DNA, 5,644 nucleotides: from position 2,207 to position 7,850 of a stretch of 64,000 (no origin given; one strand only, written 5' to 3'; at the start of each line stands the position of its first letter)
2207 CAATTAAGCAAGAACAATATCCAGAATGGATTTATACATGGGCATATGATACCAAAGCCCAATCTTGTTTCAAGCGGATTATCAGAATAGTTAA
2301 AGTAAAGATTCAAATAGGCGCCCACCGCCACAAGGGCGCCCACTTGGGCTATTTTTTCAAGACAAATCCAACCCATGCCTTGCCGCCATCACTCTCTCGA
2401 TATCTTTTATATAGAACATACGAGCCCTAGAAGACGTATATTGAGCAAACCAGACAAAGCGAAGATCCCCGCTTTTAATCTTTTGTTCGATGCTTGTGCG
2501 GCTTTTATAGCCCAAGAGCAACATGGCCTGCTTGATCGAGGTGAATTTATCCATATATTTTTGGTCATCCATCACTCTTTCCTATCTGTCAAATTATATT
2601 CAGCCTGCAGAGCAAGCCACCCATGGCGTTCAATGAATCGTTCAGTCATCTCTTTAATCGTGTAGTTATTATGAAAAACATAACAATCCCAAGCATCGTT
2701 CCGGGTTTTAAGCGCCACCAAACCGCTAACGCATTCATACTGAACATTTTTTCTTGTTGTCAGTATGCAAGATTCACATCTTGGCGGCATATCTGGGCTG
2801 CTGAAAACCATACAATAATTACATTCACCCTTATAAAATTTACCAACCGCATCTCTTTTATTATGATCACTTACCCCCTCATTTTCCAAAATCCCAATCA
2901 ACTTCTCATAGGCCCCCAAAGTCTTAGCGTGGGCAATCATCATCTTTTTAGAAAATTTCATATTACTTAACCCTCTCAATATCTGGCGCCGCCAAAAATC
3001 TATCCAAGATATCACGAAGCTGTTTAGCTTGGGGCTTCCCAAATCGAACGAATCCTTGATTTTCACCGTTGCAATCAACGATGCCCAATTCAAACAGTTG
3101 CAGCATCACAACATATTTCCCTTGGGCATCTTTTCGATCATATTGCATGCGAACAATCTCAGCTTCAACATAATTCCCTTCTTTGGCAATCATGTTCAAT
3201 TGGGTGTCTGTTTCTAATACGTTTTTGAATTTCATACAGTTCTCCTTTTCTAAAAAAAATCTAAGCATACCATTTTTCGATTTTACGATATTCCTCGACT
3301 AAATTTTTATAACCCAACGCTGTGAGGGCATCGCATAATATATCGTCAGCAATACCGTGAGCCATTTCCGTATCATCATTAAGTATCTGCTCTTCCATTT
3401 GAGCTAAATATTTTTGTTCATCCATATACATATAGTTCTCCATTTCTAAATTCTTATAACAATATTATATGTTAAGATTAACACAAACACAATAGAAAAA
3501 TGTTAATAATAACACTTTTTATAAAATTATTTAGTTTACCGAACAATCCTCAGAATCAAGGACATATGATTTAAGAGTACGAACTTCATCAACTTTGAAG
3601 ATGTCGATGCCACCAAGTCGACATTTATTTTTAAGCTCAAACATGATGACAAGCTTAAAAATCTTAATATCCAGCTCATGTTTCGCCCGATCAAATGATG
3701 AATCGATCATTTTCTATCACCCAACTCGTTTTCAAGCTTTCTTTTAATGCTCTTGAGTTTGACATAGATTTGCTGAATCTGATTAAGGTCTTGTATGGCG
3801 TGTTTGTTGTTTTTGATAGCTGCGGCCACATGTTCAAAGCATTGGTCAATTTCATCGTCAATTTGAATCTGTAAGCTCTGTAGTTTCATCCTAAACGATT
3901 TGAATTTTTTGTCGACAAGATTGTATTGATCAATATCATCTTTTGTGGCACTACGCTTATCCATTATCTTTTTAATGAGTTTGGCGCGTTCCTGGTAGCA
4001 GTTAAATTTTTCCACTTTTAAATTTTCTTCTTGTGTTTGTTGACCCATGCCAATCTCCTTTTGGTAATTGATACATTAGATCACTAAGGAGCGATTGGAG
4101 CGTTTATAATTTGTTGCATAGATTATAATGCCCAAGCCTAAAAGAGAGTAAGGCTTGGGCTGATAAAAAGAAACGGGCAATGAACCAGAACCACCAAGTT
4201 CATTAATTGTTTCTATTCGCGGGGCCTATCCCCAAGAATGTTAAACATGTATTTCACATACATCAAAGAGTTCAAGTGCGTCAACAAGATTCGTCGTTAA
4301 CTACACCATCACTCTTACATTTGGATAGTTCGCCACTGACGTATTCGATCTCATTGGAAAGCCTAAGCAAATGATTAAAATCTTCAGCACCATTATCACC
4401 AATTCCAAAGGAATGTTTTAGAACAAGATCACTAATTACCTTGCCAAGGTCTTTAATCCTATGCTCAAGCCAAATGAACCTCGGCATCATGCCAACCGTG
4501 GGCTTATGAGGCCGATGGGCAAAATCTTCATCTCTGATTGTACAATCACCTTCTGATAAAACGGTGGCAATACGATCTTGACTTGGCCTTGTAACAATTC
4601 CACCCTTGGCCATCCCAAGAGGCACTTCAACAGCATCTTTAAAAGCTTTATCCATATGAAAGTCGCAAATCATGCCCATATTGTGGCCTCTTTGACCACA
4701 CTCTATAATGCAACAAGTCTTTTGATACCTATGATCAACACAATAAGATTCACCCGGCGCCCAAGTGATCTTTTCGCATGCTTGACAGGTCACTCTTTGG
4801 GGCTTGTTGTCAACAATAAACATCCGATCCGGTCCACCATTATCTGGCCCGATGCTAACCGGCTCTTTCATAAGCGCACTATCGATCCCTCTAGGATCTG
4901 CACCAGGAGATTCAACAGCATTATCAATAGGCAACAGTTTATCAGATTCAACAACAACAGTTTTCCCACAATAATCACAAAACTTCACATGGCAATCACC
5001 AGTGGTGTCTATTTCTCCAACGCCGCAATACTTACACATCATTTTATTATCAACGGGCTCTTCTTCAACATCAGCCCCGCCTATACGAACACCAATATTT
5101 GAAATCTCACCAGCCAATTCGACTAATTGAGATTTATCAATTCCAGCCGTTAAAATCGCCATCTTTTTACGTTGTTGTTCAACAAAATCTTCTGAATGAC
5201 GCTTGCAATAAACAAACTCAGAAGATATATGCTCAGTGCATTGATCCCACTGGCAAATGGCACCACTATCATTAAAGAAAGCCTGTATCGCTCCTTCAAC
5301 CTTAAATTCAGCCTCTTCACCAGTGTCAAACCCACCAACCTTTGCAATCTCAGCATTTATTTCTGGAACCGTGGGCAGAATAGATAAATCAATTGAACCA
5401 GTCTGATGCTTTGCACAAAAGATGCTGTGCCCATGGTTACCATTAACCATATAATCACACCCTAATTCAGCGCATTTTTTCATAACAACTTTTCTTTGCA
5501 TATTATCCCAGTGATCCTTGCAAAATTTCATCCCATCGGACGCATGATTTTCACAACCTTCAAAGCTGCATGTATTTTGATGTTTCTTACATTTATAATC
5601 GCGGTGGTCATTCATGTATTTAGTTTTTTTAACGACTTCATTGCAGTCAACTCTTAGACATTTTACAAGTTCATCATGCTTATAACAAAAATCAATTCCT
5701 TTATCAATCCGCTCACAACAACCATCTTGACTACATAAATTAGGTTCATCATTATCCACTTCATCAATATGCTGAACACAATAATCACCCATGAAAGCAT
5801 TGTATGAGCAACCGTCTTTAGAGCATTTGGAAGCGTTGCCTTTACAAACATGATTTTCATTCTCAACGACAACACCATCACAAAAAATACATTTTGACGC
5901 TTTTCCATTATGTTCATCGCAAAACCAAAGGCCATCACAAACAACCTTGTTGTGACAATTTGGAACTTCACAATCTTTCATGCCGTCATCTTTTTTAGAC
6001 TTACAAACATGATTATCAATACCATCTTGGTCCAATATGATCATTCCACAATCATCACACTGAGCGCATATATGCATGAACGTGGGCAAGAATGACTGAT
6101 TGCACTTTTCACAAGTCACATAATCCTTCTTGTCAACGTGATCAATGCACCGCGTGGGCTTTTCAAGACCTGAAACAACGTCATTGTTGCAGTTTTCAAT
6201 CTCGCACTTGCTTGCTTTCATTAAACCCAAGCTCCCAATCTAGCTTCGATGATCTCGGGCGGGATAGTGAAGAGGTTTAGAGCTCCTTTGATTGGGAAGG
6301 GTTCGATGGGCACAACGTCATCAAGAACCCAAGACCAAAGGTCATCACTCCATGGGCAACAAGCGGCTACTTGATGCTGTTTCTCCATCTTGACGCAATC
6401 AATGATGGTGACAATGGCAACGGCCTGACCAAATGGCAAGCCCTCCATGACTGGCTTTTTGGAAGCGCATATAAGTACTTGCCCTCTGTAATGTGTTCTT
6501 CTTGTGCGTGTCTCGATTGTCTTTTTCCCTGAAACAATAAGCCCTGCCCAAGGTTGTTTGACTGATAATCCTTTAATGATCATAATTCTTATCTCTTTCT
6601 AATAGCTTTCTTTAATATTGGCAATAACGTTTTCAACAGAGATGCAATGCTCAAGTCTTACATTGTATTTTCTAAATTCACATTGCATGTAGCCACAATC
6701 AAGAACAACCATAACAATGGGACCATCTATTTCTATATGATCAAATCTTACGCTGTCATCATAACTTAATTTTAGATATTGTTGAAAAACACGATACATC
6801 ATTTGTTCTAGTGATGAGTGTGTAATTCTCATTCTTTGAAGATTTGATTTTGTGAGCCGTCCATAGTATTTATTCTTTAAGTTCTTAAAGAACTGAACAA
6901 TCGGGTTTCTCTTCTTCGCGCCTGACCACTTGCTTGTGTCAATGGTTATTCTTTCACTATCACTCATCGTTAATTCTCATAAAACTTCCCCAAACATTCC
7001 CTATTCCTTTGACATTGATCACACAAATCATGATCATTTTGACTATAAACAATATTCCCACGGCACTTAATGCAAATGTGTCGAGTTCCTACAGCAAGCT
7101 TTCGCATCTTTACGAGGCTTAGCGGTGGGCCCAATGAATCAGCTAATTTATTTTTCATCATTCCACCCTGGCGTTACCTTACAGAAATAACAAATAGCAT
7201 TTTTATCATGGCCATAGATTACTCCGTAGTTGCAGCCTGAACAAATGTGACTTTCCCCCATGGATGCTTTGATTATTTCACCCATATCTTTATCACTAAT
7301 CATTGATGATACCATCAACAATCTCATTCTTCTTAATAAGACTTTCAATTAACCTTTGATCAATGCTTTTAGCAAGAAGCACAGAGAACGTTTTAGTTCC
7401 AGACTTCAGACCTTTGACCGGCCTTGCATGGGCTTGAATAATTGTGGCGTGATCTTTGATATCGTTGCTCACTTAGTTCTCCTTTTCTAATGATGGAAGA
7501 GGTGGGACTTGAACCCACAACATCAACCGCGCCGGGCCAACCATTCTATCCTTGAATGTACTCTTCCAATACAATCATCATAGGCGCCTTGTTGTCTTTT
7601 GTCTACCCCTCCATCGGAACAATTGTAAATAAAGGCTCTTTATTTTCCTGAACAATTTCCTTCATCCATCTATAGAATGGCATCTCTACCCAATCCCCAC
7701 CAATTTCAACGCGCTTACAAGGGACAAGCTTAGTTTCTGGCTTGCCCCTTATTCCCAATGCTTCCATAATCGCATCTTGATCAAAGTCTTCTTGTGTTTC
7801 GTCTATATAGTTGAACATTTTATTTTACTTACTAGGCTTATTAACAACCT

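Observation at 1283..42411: Promoter family built on a 14-nt motif that occurs in either orientation at the -35 position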

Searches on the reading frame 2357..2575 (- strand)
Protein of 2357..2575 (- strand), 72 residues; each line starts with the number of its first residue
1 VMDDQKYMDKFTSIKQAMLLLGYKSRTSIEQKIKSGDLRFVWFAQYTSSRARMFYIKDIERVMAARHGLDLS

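Call 45: search_protein_families(library=pfam, proteins=[window:2357-2575:-], max_evalue=0.01)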
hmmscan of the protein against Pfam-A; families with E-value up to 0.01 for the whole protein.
window:2357-2575:- (72 aa): 1 family
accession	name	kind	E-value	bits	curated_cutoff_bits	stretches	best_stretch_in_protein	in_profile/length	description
PF12728.13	HTH_17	-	0.0078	16.9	27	1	13-66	3-50/51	Helix-turn-helix domain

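Call 71: search_protein_families(library=phrogs, proteins=[window:2357-2575:-], max_evalue=0.01)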
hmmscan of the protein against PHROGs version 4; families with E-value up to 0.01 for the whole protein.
window:2357-2575:- (72 aa): 1 family
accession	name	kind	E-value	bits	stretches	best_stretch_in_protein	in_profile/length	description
phrog_66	-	integration and excision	0.005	17.5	1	2-66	84-143/412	excisionase and transcriptional regulator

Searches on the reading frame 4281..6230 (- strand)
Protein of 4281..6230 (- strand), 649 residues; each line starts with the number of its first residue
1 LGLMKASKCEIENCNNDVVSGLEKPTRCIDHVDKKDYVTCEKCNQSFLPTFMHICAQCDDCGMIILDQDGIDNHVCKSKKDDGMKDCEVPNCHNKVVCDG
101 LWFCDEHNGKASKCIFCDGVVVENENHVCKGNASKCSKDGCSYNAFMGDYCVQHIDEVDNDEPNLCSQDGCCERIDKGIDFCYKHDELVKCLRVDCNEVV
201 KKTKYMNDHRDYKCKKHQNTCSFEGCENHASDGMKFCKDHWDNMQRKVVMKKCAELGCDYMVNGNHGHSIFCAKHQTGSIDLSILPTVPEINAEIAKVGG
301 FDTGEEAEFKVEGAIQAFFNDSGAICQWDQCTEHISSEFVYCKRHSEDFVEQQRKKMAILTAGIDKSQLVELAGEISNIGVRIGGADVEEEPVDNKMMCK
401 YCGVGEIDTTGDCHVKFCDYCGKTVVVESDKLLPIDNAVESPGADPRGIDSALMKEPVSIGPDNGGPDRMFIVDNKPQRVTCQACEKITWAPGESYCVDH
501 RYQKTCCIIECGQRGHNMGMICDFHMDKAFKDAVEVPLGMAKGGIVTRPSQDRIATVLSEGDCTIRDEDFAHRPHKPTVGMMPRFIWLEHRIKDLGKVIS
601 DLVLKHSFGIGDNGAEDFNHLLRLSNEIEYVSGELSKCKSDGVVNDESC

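Call 8: search_protein_families(library=phrogs, proteins=[window:4281-6230:-])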
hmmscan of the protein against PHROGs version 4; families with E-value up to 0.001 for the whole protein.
window:4281-6230:- (649 aa): 0 families

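Call 105: search_protein_families(library=pfam, proteins=[window:4281-6230:-], max_evalue=0.001)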
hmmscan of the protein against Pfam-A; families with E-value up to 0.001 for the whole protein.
window:4281-6230:- (649 aa): 0 families

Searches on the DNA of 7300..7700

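Call 15: search_rna_families(source=window, start=7300, end=7700, threshold=evalue, max_evalue=1, show_alignments=2)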
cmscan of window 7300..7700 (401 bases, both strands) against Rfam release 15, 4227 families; matches with E-value up to 1: 1.
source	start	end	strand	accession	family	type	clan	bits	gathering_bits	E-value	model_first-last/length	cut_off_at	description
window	7494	7567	-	RF00005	tRNA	Gene; tRNA;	CL00001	35.1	29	7.8e-06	1-71/71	no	tRNA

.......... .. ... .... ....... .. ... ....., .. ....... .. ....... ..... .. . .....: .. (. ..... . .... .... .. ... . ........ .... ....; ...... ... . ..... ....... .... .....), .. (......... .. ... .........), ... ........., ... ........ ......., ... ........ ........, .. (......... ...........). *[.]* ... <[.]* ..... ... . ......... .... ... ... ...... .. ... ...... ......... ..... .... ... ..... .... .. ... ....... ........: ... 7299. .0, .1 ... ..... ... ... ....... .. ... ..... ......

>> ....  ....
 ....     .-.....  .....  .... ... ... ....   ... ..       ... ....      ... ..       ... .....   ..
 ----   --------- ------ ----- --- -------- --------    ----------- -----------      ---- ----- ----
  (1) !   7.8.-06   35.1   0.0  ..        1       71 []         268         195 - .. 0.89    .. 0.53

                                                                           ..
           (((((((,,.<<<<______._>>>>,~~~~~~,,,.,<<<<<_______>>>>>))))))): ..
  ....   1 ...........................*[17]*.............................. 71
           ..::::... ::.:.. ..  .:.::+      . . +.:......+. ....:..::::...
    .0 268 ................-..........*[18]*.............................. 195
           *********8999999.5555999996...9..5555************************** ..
